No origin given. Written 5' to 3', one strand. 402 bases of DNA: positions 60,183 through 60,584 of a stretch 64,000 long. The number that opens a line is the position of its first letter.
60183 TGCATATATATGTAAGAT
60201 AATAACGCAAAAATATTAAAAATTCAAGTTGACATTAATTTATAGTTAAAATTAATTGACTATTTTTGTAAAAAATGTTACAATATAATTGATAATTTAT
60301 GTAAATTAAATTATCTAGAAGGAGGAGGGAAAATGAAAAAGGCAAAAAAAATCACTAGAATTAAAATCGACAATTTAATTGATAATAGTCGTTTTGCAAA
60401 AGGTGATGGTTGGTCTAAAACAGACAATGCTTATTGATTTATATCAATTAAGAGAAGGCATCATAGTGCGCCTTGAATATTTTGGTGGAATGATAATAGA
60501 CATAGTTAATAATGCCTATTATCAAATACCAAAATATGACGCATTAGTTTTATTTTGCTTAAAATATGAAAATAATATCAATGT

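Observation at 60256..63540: Streptide-like (KxxxW) RiPP operon with an unexpected PEP-utilising phosphotransferase partner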

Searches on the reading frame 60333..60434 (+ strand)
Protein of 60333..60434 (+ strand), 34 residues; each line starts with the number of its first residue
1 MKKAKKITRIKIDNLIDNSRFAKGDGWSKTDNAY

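Call 3: search_protein_families(library=ncbifam, proteins=[window:60333-60434:+], max_evalue=1)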
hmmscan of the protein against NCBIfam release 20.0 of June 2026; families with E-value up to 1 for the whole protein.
seq(34 aa): 1 family
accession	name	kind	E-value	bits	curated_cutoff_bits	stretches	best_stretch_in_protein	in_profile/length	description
TIGR04079.1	phero_cyc_pep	subfamily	1.3e-05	25.2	35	1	13-28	8-23/23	KxxxW-cyclized peptide pheromone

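Call 4: search_protein_families(library=pfam, proteins=[window:60333-60434:+], max_evalue=1)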
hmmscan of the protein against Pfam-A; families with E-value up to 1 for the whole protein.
seq(34 aa): 1 family
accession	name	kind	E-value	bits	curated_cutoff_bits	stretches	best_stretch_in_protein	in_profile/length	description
PF20876.2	VipE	-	0.11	12.8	27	1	6-33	21-48/125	Effector protein VipE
